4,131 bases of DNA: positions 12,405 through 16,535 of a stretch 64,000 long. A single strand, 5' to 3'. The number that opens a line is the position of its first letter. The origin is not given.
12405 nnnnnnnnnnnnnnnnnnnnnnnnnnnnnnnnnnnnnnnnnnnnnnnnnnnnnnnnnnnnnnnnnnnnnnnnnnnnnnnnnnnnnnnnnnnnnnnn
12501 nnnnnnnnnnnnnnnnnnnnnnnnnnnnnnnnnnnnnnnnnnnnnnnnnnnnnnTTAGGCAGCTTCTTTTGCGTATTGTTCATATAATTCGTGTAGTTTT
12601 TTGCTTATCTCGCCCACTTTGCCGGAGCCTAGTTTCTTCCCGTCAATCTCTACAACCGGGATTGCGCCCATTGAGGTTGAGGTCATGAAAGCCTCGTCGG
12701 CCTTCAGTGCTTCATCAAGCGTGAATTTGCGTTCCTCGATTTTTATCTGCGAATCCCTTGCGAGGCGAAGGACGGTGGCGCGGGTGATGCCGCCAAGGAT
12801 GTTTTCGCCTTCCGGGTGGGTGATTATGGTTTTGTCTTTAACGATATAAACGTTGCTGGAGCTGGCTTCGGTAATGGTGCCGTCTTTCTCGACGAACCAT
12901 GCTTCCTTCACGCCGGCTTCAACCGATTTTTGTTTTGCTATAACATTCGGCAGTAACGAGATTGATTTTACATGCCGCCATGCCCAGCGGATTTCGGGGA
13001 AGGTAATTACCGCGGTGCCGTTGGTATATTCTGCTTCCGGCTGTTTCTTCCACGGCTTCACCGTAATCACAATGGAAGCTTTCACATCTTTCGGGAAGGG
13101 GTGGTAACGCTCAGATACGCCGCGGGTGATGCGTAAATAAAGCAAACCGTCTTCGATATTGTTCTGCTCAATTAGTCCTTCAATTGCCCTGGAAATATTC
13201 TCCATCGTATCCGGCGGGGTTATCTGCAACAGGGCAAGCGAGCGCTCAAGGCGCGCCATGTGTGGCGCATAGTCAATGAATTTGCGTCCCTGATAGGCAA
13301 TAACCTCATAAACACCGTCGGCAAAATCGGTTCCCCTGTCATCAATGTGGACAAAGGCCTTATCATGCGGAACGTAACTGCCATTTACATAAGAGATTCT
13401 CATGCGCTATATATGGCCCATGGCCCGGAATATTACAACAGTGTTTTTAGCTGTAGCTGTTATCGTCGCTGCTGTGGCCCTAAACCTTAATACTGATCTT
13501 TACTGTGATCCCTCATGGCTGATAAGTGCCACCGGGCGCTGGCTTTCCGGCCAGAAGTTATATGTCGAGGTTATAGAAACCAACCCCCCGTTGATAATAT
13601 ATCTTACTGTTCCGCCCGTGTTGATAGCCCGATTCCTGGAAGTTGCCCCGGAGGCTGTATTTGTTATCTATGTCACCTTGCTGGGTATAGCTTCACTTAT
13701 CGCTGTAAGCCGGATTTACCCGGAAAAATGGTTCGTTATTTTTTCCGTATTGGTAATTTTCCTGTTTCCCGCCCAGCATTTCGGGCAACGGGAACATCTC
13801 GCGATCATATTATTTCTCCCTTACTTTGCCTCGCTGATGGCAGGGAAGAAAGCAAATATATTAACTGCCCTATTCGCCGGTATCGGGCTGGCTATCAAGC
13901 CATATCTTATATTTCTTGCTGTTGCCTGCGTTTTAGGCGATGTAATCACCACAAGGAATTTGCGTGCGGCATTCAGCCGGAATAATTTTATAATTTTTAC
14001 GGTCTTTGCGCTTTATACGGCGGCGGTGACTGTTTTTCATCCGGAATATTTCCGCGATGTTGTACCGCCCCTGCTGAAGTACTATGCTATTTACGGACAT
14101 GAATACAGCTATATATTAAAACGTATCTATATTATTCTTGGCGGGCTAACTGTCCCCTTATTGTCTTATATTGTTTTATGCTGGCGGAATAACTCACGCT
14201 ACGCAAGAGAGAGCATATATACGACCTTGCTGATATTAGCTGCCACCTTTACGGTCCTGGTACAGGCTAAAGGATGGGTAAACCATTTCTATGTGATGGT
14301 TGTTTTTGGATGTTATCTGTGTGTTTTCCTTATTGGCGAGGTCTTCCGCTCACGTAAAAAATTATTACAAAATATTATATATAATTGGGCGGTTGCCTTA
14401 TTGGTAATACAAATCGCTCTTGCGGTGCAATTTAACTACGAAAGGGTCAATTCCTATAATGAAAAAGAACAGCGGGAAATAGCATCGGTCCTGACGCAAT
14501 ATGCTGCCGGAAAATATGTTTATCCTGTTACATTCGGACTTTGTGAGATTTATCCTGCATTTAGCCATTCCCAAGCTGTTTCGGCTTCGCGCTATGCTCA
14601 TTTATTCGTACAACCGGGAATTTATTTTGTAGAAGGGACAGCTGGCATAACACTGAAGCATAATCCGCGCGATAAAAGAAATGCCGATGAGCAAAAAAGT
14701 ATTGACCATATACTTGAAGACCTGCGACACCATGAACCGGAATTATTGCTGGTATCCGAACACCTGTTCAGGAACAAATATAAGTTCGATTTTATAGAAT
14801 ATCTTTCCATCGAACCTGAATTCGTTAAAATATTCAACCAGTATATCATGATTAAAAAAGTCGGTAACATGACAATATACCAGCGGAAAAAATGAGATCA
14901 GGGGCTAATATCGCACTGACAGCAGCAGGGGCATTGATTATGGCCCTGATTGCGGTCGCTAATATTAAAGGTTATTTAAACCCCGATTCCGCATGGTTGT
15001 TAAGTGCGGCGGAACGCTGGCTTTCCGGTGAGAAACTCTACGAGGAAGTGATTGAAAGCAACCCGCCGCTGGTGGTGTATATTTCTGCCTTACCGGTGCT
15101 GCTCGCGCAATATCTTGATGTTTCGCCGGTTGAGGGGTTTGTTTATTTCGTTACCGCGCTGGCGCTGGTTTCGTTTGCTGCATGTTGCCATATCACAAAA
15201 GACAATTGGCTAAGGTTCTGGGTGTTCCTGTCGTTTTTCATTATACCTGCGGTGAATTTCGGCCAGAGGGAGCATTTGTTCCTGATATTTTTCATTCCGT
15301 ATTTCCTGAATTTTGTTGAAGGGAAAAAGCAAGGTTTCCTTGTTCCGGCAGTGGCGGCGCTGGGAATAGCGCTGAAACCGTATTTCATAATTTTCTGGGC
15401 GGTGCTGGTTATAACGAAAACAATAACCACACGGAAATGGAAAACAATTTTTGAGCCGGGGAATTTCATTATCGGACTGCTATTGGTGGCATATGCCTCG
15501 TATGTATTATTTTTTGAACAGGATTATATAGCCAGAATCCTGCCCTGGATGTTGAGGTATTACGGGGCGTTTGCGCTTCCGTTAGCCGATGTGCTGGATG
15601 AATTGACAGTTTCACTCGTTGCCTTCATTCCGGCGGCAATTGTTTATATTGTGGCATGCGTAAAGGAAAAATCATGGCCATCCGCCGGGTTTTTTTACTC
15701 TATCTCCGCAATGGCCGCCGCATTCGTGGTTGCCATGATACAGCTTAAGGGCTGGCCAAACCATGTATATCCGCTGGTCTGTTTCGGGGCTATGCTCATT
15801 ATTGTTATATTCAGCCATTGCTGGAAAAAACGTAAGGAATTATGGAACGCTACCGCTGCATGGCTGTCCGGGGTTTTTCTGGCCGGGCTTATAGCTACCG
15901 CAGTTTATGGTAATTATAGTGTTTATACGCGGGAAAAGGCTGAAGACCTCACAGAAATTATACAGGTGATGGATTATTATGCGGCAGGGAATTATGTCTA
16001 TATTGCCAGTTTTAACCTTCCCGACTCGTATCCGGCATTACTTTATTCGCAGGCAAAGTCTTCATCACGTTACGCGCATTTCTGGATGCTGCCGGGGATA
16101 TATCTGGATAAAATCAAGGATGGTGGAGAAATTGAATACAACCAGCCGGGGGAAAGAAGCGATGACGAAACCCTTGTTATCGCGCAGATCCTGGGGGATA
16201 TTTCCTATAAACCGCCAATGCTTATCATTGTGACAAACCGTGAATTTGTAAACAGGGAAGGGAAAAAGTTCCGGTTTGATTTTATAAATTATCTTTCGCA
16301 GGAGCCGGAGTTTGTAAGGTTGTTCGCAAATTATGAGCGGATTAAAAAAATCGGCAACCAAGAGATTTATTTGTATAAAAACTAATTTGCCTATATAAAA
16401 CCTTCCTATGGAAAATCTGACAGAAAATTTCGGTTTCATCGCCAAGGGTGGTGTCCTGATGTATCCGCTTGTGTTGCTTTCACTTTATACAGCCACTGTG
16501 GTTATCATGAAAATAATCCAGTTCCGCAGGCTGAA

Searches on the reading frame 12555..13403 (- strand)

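Call 12: search_protein_families(library=pfam, proteins=[window:12555-13403:-], max_evalue=0.001)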
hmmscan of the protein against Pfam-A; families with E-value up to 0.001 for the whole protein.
window:12555-13403:- (282 aa): 1 family
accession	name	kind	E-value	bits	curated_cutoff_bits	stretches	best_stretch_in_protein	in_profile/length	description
PF01063.24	Aminotran_4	-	4.4e-50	171.1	28.5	1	30-253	1-223/223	Amino-transferase class IV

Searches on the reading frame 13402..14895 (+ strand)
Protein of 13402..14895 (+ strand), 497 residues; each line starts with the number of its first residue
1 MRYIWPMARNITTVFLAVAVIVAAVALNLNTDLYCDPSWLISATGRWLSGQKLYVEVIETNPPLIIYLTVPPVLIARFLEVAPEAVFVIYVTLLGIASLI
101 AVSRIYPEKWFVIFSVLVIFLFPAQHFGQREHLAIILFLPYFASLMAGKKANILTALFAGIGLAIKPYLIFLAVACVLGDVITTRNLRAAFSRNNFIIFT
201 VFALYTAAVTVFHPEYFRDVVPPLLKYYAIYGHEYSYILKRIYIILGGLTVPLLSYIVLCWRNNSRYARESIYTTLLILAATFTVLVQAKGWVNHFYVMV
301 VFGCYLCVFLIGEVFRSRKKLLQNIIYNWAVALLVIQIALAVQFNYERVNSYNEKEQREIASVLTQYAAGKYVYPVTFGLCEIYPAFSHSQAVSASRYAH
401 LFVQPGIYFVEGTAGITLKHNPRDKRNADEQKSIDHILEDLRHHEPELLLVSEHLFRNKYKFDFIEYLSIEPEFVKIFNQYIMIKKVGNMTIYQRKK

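Call 12: search_protein_families(library=pfam, proteins=[window:13402-14895:+], max_evalue=0.001)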
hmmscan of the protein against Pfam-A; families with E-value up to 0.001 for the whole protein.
window:13402-14895:+ (497 aa): 0 families

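Call 85: search_protein_families(library=pfam, proteins=[window:13402-14895:+], max_evalue=1)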
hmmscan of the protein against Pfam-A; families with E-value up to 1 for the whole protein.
window:13402-14895:+ (497 aa): 1 family
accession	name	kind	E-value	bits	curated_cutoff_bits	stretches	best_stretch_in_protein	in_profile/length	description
PF23791.1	DUF7173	-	0.045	14.2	27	1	412-485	56-130/145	Family of unknown function (DUF7173)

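Call 102: search_protein_families(library=ncbifam, proteins=[window:13402-14895:+], max_evalue=0.01)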
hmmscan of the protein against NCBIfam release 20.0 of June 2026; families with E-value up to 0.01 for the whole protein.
window:13402-14895:+ (497 aa): 0 families

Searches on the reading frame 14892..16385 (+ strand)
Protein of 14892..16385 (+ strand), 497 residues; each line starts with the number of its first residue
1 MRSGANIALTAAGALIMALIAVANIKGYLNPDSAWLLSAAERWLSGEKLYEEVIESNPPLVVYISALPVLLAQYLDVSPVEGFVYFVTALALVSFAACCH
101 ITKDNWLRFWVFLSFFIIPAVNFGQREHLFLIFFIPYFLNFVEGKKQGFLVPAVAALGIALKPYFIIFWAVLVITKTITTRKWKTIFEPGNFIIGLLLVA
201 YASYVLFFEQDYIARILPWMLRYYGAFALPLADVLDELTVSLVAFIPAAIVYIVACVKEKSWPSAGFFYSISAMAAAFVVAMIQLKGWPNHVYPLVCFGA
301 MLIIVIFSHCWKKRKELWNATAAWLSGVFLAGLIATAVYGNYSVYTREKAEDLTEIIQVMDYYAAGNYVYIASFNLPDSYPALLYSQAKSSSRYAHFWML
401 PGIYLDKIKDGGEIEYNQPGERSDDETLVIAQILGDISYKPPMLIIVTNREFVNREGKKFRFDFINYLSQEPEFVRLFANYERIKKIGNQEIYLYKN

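Call 12: search_protein_families(library=pfam, proteins=[window:14892-16385:+], max_evalue=0.001)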
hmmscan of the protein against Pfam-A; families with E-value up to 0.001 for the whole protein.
window:14892-16385:+ (497 aa): 0 families

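Call 85: search_protein_families(library=pfam, proteins=[window:14892-16385:+], max_evalue=1)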
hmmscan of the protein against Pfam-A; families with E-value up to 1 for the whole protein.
window:14892-16385:+ (497 aa): 1 family
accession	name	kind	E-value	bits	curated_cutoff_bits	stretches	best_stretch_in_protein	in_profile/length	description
PF08019.17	EptA_B_N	-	0.15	12.4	22.3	1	292-366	68-145/152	Phosphoethanolamine transferase EptA/EptB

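Call 102: search_protein_families(library=ncbifam, proteins=[window:14892-16385:+], max_evalue=0.01)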
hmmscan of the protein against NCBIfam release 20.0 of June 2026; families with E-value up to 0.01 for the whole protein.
window:14892-16385:+ (497 aa): 0 families
